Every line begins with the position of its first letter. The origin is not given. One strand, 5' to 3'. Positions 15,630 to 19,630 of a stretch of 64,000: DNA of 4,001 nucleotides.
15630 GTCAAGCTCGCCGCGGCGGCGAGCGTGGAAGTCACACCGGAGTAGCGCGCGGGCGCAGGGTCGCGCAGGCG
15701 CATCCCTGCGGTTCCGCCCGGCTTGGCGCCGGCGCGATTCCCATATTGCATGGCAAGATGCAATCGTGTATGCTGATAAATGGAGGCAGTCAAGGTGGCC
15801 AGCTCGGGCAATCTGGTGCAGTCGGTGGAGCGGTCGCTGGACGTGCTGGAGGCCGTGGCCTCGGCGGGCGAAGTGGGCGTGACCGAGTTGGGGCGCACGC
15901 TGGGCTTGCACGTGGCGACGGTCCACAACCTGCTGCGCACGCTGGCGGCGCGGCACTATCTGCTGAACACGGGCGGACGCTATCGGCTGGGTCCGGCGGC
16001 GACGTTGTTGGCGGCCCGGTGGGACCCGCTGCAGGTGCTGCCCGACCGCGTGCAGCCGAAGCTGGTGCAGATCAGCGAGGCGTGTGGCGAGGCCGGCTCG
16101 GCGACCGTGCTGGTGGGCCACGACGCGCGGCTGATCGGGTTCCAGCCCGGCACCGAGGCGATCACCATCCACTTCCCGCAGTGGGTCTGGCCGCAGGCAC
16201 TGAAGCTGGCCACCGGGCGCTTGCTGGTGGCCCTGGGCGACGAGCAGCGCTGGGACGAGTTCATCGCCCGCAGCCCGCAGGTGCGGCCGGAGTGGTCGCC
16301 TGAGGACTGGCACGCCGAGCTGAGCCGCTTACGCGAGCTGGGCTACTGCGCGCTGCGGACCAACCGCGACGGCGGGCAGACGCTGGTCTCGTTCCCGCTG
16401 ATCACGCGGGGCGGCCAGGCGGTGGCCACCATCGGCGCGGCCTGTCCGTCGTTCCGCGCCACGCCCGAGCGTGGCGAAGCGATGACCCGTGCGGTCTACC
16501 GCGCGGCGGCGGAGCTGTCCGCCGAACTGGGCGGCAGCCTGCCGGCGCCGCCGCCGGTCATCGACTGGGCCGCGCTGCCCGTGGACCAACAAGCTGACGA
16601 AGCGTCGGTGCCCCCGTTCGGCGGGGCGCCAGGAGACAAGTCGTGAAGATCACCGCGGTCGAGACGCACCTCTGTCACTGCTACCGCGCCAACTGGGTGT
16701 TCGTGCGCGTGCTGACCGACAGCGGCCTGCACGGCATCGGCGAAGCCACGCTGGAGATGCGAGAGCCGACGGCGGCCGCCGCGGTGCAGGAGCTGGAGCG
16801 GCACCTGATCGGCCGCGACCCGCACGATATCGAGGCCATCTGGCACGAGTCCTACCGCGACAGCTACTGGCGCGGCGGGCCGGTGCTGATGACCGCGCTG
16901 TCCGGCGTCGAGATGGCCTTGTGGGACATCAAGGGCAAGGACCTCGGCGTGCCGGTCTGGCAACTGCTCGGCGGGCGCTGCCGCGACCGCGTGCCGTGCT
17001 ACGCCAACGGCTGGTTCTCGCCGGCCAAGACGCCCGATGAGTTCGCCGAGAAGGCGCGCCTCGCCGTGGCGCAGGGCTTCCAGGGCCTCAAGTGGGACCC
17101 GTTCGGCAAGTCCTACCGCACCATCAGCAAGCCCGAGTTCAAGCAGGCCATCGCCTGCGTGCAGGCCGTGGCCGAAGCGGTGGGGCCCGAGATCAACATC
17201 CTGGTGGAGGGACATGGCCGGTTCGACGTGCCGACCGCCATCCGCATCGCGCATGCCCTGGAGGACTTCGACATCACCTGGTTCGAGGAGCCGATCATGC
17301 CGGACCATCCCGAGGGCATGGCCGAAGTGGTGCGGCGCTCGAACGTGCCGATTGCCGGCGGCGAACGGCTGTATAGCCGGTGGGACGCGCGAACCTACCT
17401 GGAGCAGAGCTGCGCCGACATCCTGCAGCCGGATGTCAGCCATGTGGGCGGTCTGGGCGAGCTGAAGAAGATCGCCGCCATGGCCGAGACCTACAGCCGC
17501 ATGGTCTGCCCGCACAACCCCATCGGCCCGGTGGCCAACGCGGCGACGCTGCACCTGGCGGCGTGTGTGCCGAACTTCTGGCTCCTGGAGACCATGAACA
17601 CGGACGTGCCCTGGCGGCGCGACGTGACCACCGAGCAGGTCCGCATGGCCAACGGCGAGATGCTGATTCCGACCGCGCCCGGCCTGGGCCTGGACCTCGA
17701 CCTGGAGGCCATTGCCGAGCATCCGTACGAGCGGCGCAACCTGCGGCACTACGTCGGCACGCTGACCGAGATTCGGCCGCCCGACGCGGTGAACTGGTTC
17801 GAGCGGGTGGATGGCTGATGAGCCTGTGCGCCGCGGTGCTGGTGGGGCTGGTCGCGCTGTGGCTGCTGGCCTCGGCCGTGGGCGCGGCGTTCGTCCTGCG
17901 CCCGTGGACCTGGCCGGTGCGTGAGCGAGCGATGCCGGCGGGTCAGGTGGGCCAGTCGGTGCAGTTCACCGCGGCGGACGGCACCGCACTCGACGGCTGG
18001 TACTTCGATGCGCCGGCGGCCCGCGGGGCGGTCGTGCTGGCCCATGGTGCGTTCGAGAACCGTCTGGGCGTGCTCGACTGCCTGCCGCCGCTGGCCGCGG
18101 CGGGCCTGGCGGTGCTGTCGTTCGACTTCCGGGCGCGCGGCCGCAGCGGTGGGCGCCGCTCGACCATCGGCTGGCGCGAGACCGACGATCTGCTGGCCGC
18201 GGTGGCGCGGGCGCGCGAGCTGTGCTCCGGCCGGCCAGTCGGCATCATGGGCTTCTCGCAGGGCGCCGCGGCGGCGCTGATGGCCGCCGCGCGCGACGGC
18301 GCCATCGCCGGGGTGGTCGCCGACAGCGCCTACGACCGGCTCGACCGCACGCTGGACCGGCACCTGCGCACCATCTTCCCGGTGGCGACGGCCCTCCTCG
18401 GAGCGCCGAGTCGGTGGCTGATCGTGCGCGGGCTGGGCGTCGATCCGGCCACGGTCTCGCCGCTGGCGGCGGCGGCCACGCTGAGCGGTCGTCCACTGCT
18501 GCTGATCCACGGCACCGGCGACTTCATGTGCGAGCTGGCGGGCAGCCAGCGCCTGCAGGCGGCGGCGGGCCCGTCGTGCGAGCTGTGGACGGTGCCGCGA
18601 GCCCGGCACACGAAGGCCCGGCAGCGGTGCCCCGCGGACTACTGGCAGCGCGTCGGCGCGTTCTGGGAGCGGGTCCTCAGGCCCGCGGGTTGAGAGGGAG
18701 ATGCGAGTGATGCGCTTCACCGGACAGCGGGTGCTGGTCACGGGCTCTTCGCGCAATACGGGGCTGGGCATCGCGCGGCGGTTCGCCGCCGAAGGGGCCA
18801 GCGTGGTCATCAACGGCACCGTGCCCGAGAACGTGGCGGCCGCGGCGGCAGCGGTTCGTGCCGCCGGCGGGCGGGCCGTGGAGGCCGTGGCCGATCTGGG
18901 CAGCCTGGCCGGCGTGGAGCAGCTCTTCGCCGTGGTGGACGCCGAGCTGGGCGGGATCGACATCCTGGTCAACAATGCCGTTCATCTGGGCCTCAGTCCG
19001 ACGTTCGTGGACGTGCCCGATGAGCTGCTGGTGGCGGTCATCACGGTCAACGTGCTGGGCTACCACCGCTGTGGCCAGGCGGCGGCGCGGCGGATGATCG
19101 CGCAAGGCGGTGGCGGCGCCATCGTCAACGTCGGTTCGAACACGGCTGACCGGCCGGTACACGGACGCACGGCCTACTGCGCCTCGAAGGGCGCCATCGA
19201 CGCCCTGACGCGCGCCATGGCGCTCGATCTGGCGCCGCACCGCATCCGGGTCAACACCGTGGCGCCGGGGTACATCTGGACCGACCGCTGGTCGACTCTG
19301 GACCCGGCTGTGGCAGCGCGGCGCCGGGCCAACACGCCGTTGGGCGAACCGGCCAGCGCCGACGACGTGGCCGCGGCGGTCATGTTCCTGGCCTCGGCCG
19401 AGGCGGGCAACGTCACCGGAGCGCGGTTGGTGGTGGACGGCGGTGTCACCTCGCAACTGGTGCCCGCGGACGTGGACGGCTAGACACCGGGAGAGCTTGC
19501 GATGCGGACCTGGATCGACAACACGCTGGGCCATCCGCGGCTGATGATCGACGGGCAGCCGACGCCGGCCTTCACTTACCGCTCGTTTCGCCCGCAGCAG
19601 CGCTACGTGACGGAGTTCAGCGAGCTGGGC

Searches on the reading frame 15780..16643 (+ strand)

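Call 16: search_protein_families(library=pfam, proteins=[window:15780-16643:+], max_evalue=0.0001)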
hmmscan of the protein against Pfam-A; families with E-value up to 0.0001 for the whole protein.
window:15780-16643:+ (288 aa): 2 families
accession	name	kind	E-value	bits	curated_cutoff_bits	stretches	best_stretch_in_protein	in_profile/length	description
PF09339.16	HTH_IclR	-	9.1e-11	41.8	22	1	15-61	1-48/52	IclR helix-turn-helix domain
PF01614.24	IclR_C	-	5.8e-05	23.2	24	1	142-247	64-173/174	Bacterial transcriptional regulator IclR C-terminal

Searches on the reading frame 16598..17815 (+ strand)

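Call 16: search_protein_families(library=pfam, proteins=[window:16598-17815:+], max_evalue=0.0001)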
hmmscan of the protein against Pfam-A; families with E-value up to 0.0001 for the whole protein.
window:16598-17815:+ (406 aa): 2 families
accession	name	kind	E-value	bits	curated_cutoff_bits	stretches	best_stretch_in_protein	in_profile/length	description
PF13378.12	MR_MLE_C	-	3.7e-71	239.8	29.4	1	149-370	2-218/219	Enolase C-terminal domain-like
PF02746.21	MR_MLE_N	-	1.4e-23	83.8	22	1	27-125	22-117/117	Mandelate racemase / muconate lactonizing enzyme, N-terminal domain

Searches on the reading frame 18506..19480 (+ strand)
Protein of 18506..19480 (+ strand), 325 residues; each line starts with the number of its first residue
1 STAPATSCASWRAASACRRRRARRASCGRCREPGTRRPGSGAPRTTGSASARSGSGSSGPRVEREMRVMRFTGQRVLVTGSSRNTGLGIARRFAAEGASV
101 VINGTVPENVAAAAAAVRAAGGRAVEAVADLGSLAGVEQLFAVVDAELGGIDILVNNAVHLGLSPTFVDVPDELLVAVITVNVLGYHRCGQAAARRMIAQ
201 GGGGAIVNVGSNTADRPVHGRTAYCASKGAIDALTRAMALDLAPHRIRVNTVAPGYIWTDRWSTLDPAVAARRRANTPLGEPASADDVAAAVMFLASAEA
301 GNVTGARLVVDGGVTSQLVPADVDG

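Call 17: search_protein_families(library=pfam, proteins=[window:18506-19480:+], max_evalue=0.0001)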
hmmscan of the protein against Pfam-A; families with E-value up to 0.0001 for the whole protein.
window:18506-19480:+ (325 aa): 3 families
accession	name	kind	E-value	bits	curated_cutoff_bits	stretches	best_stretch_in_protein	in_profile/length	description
PF13561.12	adh_short_C2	-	1.9e-52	178.6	27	1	84-315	7-236/236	Enoyl-(Acyl carrier protein) reductase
PF00106.31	adh_short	-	2.2e-45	155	26.6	1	75-265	2-190/195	short chain dehydrogenase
PF23441.1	SDR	-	3.7e-06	27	27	1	205-314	144-255/258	SDR-like rossmann domain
